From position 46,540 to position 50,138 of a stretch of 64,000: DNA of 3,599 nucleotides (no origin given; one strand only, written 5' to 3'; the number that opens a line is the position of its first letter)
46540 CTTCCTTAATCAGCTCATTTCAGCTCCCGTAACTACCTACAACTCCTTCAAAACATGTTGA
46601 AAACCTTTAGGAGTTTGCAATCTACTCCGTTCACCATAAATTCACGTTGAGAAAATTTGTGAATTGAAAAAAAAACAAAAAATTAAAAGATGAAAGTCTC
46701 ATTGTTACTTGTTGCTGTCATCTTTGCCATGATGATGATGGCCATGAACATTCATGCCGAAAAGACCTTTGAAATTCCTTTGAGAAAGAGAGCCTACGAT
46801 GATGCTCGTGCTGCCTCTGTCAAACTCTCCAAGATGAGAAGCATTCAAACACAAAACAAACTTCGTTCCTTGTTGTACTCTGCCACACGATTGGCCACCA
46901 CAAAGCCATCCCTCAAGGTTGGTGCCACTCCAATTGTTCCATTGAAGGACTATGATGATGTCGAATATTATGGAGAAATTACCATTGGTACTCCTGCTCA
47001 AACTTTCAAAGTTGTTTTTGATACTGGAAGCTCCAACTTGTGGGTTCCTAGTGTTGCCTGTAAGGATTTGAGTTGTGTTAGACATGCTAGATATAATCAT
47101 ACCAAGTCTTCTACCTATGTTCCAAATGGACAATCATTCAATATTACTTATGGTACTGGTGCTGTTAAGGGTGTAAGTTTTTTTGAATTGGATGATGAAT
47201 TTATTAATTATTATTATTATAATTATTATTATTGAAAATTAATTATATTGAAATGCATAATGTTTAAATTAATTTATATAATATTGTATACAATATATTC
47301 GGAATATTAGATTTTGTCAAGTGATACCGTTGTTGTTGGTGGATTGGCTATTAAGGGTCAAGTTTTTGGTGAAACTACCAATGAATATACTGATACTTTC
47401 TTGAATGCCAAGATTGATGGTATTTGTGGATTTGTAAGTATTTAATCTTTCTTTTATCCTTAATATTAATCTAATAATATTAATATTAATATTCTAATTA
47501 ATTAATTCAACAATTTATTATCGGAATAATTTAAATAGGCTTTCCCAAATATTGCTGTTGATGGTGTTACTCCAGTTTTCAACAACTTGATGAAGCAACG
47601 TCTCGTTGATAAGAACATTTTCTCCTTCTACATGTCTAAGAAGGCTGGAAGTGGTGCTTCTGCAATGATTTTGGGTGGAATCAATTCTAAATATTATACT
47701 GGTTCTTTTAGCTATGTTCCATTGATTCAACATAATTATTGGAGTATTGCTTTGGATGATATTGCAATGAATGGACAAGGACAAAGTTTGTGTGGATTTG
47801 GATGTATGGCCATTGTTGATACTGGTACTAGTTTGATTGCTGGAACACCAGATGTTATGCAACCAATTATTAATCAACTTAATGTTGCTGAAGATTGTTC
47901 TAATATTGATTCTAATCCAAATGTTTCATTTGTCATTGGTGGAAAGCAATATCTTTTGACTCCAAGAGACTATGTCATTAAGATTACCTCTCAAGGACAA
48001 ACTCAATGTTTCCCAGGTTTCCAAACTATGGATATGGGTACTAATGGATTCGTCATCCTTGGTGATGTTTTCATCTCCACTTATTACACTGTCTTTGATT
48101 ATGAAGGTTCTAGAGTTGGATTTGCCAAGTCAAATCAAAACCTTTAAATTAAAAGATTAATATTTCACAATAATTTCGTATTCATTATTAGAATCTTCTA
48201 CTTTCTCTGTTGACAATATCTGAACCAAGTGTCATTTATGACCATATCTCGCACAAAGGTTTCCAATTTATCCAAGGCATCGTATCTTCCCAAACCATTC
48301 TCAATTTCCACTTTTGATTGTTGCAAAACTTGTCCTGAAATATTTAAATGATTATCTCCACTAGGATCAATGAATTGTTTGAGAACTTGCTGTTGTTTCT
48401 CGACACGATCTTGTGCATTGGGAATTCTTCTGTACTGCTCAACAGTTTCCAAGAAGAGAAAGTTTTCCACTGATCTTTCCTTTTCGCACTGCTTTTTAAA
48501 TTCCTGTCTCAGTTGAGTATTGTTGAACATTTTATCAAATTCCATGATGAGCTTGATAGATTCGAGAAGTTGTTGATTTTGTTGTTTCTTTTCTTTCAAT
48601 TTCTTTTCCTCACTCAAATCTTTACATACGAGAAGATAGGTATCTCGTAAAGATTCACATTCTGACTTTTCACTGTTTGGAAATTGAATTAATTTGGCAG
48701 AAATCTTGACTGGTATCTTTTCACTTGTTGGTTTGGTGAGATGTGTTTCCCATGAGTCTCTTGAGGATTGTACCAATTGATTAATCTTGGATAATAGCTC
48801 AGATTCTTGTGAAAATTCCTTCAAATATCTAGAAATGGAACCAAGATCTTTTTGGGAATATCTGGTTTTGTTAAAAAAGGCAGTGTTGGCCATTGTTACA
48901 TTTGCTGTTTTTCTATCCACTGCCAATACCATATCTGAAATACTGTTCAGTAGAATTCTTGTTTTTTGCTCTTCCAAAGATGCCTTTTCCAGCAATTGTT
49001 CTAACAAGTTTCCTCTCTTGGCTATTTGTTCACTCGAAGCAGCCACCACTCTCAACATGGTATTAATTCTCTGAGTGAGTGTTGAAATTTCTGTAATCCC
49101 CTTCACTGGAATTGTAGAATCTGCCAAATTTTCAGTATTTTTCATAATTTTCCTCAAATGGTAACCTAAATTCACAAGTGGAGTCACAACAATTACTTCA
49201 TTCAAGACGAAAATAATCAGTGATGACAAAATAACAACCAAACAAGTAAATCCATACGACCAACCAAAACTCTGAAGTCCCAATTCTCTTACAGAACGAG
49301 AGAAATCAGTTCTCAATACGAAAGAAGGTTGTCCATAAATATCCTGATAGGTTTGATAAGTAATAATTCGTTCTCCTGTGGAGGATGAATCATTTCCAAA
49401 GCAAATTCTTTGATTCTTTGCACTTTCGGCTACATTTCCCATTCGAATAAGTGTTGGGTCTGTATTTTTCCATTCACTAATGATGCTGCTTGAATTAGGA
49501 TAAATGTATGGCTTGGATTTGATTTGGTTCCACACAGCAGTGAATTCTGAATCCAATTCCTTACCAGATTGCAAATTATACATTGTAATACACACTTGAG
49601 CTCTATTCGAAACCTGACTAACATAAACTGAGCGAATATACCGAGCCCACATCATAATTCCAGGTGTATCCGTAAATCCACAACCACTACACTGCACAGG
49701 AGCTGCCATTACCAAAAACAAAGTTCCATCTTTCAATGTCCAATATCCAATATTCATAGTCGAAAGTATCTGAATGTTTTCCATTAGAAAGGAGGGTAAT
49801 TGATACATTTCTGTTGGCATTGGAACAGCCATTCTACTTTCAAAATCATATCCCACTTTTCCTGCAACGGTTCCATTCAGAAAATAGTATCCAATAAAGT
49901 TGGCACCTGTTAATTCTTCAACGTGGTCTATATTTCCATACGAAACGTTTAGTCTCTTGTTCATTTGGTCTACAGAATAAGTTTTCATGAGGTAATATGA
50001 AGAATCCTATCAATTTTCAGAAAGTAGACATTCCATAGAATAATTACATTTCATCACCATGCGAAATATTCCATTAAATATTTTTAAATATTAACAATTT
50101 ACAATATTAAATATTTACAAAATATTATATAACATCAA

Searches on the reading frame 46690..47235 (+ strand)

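Call 17: search_protein_families(library=pfam, proteins=[window:46690-47235:+], max_evalue=0.001)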
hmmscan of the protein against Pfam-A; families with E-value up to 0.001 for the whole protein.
window:46690-47235:+ (181 aa): 2 families
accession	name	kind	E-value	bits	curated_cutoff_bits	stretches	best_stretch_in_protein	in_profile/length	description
PF00026.29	Asp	-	4.8e-29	102.2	19.9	1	92-163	1-73/315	Eukaryotic aspartyl protease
PF14543.11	TAXi_N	-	3.7e-09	37.4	30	1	93-144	1-51/176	Xylanase inhibitor N-terminal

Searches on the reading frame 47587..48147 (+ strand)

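Call 17: search_protein_families(library=pfam, proteins=[window:47587-48147:+], max_evalue=0.001)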
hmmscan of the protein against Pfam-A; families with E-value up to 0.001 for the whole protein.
window:47587-48147:+ (186 aa): 2 families
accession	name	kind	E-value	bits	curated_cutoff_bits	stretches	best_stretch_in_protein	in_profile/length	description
PF00026.29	Asp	-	1.1e-46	160.1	19.9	1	1-181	129-314/315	Eukaryotic aspartyl protease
PF14541.11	TAXi_C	-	0.00017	21.9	23.9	1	111-181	93-161/161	Xylanase inhibitor C-terminal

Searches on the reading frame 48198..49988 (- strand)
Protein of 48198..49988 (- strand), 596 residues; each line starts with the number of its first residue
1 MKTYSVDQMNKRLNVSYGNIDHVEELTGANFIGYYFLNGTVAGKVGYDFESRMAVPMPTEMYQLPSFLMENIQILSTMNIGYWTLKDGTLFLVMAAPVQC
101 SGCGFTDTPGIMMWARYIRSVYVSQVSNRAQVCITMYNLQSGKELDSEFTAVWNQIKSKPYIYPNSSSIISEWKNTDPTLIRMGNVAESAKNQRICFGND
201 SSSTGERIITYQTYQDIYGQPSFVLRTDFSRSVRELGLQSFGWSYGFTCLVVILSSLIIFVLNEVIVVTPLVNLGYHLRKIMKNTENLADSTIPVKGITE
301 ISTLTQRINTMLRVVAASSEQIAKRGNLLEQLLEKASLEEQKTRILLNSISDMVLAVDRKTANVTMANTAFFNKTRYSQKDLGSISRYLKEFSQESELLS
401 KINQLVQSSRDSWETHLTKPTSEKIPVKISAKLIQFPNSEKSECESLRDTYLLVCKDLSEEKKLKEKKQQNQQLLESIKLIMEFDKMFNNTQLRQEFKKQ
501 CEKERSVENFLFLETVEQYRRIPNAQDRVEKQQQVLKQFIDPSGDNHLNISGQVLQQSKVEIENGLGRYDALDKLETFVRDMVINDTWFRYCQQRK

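Call 17: search_protein_families(library=pfam, proteins=[window:48198-49988:-], max_evalue=0.001)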
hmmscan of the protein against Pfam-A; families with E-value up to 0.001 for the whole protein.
window:48198-49988:- (596 aa): 2 families
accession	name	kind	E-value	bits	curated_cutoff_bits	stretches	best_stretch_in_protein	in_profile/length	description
PF00615.24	RGS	-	4.3e-10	40.4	23.9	1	484-593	2-110/117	Regulator of G protein signaling domain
PF05228.19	CHASE4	-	0.00033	21.2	26.2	1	66-137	81-140/140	CHASE4 domain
